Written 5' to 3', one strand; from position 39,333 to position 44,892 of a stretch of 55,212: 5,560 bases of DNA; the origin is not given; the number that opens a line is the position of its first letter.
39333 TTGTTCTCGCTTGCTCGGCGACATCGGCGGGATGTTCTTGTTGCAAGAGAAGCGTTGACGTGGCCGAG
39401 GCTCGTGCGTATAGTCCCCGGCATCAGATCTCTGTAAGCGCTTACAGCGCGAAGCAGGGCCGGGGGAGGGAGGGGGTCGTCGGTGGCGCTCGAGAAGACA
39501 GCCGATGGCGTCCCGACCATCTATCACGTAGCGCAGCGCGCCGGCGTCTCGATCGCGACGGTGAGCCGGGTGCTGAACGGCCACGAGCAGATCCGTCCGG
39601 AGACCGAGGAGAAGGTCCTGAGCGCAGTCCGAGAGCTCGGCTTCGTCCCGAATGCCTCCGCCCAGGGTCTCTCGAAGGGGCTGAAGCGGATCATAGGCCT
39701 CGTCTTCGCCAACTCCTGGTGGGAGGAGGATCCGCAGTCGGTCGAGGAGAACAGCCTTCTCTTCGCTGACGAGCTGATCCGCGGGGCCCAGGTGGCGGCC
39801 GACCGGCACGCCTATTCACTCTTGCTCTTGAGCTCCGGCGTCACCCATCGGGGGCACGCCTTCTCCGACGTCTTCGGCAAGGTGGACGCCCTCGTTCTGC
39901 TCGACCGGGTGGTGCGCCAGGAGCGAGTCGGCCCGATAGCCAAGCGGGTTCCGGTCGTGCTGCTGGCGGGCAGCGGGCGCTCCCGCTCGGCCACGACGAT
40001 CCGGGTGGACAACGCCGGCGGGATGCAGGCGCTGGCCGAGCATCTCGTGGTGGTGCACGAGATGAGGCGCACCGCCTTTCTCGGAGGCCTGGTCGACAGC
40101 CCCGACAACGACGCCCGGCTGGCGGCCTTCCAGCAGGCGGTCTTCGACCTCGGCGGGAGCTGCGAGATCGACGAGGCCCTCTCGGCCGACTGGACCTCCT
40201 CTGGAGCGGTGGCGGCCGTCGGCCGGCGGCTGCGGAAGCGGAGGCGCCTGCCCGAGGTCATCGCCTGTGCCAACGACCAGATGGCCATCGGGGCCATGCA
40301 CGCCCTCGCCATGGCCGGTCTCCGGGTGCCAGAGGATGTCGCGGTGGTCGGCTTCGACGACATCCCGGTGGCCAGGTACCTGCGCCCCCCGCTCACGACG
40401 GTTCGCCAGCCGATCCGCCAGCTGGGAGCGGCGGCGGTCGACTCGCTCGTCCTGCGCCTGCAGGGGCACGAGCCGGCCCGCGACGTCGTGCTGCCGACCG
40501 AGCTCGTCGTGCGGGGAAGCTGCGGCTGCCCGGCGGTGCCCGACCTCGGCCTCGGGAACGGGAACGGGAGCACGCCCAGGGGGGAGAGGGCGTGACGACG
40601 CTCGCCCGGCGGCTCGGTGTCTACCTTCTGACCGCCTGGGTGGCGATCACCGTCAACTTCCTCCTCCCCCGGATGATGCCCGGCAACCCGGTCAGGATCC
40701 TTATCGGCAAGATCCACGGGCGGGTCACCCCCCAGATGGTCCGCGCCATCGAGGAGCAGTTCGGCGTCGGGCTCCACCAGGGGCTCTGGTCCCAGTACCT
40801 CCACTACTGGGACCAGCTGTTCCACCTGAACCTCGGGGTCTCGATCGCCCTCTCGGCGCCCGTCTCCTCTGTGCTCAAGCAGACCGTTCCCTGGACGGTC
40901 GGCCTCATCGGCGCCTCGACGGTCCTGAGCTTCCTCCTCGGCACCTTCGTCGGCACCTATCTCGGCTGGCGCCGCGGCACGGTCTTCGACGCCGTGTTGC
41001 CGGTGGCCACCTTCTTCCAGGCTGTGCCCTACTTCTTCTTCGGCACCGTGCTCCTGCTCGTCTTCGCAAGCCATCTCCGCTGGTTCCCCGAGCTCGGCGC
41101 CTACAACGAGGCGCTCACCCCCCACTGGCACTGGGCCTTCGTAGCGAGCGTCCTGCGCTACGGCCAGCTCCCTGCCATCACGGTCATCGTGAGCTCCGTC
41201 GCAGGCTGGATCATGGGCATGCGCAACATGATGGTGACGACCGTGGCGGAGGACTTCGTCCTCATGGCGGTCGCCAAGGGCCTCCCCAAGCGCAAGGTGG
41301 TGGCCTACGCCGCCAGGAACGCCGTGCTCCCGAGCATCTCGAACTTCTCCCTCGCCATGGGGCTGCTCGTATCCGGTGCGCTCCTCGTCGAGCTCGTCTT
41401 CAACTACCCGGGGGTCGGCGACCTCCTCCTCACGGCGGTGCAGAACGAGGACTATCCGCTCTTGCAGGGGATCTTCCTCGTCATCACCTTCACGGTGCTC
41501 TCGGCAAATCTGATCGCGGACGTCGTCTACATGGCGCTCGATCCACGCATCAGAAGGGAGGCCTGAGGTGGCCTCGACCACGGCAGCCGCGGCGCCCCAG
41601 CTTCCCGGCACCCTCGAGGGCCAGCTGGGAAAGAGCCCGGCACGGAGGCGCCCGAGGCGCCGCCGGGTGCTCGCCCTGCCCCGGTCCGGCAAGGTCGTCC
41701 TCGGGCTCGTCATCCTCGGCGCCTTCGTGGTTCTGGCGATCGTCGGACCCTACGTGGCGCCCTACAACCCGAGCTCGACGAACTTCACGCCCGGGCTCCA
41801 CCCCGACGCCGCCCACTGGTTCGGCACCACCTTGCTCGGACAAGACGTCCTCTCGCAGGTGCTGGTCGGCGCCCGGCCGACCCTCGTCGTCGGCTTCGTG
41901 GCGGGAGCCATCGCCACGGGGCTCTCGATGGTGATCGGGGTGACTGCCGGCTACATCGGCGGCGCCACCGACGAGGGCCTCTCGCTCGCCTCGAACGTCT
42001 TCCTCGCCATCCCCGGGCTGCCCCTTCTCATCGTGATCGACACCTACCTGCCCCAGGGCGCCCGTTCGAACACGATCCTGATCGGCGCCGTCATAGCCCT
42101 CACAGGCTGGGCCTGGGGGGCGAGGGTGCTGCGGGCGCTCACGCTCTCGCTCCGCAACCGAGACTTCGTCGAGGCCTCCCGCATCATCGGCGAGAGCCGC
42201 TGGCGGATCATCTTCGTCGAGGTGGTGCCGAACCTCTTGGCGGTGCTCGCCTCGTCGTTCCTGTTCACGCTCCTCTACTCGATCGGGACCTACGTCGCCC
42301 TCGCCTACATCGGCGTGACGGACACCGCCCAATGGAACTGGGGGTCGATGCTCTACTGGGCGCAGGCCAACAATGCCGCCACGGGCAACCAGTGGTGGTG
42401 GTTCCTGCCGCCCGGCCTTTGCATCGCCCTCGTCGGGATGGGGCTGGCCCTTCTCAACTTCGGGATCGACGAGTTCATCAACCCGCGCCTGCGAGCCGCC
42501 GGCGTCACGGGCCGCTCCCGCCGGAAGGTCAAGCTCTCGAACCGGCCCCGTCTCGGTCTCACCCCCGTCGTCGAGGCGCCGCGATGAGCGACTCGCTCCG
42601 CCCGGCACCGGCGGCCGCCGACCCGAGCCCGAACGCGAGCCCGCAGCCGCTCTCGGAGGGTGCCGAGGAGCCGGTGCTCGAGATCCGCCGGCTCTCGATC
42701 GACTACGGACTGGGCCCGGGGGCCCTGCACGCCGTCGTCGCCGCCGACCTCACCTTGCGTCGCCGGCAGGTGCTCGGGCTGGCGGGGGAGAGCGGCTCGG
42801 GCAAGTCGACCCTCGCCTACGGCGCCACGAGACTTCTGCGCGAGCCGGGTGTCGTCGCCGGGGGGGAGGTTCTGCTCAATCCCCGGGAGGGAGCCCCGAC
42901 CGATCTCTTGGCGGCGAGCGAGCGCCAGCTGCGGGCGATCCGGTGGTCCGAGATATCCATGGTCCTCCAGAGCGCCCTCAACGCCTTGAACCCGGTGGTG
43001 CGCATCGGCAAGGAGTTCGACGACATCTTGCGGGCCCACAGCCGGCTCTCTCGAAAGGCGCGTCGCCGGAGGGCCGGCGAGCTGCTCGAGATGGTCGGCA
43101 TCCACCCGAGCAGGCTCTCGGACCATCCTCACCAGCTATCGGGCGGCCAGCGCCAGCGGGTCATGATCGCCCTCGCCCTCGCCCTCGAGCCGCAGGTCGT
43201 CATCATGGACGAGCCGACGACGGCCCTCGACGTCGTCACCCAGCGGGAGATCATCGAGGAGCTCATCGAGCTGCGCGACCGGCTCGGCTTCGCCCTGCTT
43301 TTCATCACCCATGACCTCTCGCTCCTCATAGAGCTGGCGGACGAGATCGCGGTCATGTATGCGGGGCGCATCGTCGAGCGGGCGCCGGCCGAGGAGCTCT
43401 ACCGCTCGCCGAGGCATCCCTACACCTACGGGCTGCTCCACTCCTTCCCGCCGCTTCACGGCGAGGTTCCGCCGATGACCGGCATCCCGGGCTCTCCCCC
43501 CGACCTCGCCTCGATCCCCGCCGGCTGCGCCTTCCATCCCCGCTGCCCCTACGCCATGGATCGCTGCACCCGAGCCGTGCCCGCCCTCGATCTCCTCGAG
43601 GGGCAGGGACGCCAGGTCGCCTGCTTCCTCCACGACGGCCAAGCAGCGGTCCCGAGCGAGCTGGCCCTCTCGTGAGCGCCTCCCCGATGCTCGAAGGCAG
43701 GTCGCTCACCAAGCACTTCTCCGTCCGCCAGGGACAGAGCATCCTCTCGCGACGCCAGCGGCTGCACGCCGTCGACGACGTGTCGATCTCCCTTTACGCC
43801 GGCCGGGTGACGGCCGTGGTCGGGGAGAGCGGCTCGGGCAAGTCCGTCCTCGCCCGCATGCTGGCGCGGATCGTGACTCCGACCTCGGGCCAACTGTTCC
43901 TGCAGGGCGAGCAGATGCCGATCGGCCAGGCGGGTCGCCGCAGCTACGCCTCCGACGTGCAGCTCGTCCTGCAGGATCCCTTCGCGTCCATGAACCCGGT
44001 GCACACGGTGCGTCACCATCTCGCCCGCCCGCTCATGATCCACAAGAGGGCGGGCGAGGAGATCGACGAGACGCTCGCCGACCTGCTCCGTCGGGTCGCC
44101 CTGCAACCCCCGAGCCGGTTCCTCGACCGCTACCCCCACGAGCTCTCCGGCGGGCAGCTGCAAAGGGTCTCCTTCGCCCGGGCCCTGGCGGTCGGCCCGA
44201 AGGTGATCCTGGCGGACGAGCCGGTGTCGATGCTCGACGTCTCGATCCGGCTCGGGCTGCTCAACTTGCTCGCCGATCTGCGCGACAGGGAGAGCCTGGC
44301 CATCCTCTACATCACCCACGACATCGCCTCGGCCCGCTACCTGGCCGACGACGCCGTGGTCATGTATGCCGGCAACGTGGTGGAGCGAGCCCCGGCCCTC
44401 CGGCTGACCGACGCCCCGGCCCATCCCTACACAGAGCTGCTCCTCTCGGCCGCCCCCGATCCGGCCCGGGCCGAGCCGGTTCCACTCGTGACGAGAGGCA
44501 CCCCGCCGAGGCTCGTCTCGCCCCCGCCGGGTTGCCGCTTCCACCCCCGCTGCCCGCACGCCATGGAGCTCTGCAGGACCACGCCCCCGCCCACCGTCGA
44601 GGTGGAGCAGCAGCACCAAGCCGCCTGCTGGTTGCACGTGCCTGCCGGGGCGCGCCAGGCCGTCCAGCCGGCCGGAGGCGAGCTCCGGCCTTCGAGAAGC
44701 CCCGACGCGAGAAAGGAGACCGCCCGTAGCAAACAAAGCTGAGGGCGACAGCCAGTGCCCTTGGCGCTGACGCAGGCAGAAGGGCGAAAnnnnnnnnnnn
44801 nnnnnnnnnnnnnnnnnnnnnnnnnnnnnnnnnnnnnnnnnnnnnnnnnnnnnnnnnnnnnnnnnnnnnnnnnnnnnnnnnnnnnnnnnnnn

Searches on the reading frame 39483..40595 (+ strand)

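Call 73: search_protein_families(library=pfam, proteins=[window:39483-40595:+], max_evalue=0.0001)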
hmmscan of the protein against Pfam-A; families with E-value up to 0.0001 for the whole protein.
window:39483-40595:+ (370 aa): 4 families
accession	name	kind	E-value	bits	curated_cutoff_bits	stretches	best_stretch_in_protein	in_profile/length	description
PF13377.12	Peripla_BP_3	-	3.6e-35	121.9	26.5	1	192-347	7-167/167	Periplasmic binding protein-like domain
PF00356.27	LacI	-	2.5e-18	66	27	1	12-57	1-46/46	Bacterial regulatory proteins, lacI family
PF00532.27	Peripla_BP_1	-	4.8e-11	43.1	22.2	1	94-334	15-270/281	Periplasmic binding proteins and sugar binding domain of LacI family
PF13407.12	Peripla_BP_4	-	2.3e-08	34.3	35.1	1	157-328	82-256/258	Periplasmic binding protein domain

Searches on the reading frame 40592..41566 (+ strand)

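Call 73: search_protein_families(library=pfam, proteins=[window:40592-41566:+], max_evalue=0.0001)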
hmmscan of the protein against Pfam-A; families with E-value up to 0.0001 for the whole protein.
window:40592-41566:+ (324 aa): 1 family
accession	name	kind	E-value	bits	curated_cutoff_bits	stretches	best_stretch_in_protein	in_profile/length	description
PF00528.27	BPD_transp_1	-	7.5e-35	120.8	26.4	1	117-322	1-184/184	Binding-protein-dependent transport system inner membrane component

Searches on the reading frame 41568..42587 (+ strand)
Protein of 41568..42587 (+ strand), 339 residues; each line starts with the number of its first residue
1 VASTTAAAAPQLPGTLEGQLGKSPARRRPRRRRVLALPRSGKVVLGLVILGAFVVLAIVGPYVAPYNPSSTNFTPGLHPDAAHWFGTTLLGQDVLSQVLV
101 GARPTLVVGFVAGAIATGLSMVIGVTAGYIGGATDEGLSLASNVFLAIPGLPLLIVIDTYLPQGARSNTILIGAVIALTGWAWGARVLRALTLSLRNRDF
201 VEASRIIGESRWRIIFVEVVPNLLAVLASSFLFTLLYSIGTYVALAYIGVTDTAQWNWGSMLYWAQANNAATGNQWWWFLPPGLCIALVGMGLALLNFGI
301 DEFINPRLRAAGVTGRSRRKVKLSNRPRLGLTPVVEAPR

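Call 73: search_protein_families(library=pfam, proteins=[window:41568-42587:+], max_evalue=0.0001)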
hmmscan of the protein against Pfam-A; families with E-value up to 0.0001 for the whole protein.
window:41568-42587:+ (339 aa): 2 families
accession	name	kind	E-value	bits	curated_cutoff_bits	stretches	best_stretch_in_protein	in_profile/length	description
PF00528.27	BPD_transp_1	-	8.7e-21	74.9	26.4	1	121-309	2-183/184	Binding-protein-dependent transport system inner membrane component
PF12911.12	OppC_N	-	1.1e-06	28.8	23.9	1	44-73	17-46/53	N-terminal TM domain of oligopeptide transport permease C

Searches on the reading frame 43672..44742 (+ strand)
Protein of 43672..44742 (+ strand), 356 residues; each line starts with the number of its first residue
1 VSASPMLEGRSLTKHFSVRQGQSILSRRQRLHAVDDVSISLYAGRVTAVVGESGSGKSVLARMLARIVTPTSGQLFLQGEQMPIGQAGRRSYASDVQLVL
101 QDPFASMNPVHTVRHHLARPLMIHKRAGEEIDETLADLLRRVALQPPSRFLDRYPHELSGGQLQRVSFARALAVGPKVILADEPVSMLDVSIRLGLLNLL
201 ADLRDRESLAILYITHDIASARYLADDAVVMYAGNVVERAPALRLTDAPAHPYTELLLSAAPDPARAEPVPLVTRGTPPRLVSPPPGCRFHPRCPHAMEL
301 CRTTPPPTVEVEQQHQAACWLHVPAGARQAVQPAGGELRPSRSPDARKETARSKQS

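Call 73: search_protein_families(library=pfam, proteins=[window:43672-44742:+], max_evalue=0.0001)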
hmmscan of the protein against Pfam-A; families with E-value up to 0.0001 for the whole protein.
window:43672-44742:+ (356 aa): 3 families
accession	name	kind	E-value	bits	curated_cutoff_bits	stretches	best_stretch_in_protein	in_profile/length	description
PF00005.33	ABC_tran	-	2.7e-29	103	25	1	35-185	2-136/137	ABC transporter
PF08352.17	oligo_HPY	-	1e-15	58.3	27.1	1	237-301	1-65/65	Oligopeptide/dipeptide transporter, C-terminal region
PF13401.12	AAA_22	-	5.4e-05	24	27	0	45-213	6-120/130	AAA domain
